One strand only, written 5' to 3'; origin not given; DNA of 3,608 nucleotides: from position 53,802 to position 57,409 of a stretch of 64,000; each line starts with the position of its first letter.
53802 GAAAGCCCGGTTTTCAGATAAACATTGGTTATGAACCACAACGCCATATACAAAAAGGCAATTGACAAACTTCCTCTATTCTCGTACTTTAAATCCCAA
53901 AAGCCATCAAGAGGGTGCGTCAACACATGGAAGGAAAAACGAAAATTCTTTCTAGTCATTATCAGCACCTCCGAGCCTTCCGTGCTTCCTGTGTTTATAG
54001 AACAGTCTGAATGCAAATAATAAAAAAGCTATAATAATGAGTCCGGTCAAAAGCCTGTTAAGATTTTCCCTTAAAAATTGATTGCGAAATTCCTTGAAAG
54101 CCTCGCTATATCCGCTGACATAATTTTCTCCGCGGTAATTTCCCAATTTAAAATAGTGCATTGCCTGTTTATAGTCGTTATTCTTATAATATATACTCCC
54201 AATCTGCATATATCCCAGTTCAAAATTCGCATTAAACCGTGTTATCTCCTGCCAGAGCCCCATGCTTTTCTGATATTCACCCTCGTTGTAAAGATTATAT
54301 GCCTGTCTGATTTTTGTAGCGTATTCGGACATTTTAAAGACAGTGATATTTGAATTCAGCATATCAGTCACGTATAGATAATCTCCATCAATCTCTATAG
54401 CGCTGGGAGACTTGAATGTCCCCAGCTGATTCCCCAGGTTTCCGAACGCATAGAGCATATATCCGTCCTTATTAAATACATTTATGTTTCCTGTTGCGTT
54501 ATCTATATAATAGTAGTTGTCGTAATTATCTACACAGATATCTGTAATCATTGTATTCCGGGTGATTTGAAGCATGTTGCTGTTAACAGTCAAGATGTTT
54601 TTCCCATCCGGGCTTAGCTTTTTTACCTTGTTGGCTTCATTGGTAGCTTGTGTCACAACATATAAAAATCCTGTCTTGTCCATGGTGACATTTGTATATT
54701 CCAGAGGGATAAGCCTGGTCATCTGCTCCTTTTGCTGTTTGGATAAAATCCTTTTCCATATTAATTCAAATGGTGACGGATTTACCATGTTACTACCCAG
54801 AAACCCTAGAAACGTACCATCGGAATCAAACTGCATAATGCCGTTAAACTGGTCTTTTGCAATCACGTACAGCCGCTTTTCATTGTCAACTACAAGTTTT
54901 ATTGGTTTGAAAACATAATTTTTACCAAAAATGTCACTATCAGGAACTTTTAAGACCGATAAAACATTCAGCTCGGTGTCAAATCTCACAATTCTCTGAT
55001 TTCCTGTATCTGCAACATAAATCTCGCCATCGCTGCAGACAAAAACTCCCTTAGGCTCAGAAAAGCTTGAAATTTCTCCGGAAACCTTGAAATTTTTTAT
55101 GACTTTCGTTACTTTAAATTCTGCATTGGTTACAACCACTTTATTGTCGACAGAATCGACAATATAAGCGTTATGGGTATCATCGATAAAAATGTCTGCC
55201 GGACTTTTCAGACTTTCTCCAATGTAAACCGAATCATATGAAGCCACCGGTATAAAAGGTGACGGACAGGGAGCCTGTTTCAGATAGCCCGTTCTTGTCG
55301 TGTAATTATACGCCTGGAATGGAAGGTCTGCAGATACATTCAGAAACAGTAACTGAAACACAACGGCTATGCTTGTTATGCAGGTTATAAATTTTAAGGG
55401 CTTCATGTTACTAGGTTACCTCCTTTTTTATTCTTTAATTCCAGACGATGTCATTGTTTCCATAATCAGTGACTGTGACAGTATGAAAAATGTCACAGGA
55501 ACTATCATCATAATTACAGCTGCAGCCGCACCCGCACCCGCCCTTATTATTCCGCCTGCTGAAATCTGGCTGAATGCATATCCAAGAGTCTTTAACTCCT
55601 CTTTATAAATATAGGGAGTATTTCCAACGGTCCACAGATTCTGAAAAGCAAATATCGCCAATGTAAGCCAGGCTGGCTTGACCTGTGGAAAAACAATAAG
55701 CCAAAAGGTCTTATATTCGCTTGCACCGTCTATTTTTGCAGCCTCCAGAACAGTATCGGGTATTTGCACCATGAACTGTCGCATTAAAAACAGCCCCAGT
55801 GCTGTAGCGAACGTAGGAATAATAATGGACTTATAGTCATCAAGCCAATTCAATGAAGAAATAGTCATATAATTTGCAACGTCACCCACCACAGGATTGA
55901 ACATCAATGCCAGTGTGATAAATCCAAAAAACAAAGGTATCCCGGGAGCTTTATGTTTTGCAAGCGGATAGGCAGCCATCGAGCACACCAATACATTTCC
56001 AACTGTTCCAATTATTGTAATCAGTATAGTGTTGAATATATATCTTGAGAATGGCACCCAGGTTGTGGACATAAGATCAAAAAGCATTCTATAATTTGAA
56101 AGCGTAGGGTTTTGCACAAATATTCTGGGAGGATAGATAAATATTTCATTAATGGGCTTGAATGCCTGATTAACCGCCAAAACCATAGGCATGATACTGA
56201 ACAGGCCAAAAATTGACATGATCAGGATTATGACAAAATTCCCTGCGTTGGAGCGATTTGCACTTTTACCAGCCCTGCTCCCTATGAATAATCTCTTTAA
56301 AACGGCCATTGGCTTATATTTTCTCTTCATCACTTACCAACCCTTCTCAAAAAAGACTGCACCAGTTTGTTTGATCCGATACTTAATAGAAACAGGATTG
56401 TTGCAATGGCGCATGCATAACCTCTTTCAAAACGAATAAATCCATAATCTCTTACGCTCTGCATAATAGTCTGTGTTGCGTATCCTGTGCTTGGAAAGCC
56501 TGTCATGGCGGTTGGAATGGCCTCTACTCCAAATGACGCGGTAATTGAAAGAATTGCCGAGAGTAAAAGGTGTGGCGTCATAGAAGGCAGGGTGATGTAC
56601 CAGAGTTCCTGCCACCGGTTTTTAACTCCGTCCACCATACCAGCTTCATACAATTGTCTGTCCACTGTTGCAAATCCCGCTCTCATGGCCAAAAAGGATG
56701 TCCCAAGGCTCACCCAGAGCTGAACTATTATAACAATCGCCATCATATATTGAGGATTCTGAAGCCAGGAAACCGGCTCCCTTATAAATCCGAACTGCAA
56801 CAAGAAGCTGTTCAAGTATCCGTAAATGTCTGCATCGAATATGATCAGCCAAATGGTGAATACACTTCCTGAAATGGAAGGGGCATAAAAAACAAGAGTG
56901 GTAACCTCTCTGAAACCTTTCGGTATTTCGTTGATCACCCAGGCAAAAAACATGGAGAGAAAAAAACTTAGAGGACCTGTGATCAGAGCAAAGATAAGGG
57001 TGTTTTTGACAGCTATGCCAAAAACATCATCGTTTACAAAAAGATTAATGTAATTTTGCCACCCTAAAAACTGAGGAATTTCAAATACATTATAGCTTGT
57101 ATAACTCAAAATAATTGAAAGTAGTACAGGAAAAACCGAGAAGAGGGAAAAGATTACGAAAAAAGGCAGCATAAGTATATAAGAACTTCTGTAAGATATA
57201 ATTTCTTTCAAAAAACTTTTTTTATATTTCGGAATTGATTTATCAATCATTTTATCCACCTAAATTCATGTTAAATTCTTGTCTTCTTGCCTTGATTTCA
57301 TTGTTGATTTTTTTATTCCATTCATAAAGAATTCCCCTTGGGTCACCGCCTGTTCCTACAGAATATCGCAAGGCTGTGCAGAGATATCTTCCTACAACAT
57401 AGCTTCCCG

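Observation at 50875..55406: NHL/TPR beta-propeller - Yip1 - DUF5696-like lipoprotein triad wedged between two ABC permease pairs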

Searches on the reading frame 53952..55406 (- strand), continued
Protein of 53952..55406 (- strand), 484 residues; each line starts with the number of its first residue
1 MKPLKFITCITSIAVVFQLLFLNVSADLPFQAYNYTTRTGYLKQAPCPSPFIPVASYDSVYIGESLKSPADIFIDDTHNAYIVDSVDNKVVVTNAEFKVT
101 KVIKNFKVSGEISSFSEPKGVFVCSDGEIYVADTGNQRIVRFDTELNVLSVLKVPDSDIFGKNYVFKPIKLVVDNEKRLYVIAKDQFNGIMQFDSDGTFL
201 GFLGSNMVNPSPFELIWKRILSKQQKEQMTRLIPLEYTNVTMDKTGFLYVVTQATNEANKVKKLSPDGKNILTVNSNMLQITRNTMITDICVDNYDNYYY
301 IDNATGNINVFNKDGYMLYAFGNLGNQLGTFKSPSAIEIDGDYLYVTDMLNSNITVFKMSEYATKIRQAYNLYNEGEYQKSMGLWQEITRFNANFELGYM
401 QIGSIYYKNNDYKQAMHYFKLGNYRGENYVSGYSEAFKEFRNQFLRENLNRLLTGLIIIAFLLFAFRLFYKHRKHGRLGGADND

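Call 76: find_encoding_contigs(protein=P0135, flank=9000, max_places=1)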
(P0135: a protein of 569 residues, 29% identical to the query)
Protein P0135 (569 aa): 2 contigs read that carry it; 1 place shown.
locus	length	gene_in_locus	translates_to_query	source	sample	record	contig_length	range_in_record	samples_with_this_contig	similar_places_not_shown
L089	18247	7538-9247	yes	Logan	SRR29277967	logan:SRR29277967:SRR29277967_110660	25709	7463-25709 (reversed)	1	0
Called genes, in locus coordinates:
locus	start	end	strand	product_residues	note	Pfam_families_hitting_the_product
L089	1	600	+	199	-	?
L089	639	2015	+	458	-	PF04203:Sortase (weak)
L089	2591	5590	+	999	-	-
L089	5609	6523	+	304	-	PF00528:BPD_transp_1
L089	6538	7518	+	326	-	PF00528:BPD_transp_1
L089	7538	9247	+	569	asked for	PF25021:TEN_NHL (faint), PF01436:NHL (weak)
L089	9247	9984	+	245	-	PF04893:Yip1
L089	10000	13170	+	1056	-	PF18952:DUF5696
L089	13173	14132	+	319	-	PF00528:BPD_transp_1 (weak)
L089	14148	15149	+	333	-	PF00528:BPD_transp_1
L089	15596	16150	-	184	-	-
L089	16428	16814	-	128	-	-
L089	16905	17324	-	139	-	-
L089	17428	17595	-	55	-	PF13443:HTH_26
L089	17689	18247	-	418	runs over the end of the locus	PF02388:FemAB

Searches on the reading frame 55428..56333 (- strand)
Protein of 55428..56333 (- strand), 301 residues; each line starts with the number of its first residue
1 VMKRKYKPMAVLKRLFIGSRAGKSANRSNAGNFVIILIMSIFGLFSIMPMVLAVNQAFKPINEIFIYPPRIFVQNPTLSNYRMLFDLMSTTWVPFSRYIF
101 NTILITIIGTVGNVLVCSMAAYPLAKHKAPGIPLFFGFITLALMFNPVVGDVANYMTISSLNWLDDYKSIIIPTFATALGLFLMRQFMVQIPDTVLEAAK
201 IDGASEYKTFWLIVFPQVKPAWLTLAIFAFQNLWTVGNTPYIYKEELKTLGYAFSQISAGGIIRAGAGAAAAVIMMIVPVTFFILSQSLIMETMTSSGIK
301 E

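Call 5: search_protein_families(library=ncbifam, proteins=[window:55428-56333:-], max_evalue=0.01)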
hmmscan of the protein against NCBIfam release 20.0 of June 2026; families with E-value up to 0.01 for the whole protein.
window:55428-56333:- (301 aa): 8 families
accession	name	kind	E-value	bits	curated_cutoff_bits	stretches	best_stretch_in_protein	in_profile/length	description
NF008210.0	PRK10973.1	equivalog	1.4e-20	74.1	297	1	36-289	15-271/281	sn-glycerol-3-phosphate ABC transporter permease UgpE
NF040932.1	ABC_arch_GlcU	equivalog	9.9e-19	68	340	1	34-286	4-256/272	glucose ABC transporter permease GlcU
NF008231.0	PRK10998.1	equivalog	4.5e-10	39.6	261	1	90-300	76-295/296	maltose ABC transporter permease MalG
TIGR01581.1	Mo_ABC_porter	hypoth_equivalog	2.7e-06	27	210.3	1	103-231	27-169/225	ABC transporter permease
TIGR02141.1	modB_ABC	equivalog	1.4e-05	24.8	182.6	1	104-231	5-146/208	molybdate ABC transporter permease subunit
TIGR02139.1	permease_CysT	equivalog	0.0017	18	246.1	1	188-231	155-198/265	sulfate ABC transporter permease subunit CysT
TIGR01097.1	PhnE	equivalog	0.0019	17.7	216.7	1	190-231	152-193/252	phosphonate ABC transporter, permease protein PhnE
NF043073.1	MMSYN1_0195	equivalog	0.0042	15.3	1250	0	94-230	54-192/1021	spermidine/putrescine ABC transporter permease/substrate-binding protein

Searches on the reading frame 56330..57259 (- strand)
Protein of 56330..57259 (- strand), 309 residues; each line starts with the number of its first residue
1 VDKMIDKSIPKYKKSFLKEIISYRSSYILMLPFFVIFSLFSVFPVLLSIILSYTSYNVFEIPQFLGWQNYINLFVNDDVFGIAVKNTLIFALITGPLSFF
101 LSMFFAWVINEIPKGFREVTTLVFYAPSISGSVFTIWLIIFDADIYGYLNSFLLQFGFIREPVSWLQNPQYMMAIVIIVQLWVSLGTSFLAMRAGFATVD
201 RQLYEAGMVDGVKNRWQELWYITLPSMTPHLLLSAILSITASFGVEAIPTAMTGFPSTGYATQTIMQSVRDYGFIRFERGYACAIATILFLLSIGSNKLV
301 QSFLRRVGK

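Call 5: search_protein_families(library=ncbifam, proteins=[window:56330-57259:-], max_evalue=0.01)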
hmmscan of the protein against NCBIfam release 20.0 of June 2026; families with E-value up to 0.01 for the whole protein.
window:56330-57259:- (309 aa): 7 families
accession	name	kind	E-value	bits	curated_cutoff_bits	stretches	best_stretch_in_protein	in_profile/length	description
NF007852.0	PRK10561.1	equivalog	1.7e-14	54.4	335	1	26-296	14-280/295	sn-glycerol-3-phosphate ABC transporter permease UgpA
NF040931.1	ABC_arch_GlcT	equivalog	6.5e-14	52.2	360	1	35-293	6-260/278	glucose ABC transporter permease GlcT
NF007044.0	PRK09497.1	equivalog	4.6e-11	42.7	348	1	35-272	17-250/285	spermidine/putrescine ABC transporter permease PotB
TIGR01581.1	Mo_ABC_porter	hypoth_equivalog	7.2e-07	28.9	210.3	1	171-244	101-173/225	ABC transporter permease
NF008232.0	PRK10999.1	equivalog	9.9e-06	24.5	392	1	65-292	265-503/520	maltose ABC transporter permease MalF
TIGR02141.1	modB_ABC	equivalog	0.00026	20.7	182.6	1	88-302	4-204/208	molybdate ABC transporter permease subunit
NF006939.0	PRK09421.1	equivalog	0.0013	18.2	262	1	89-286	17-201/230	molybdate ABC transporter permease subunit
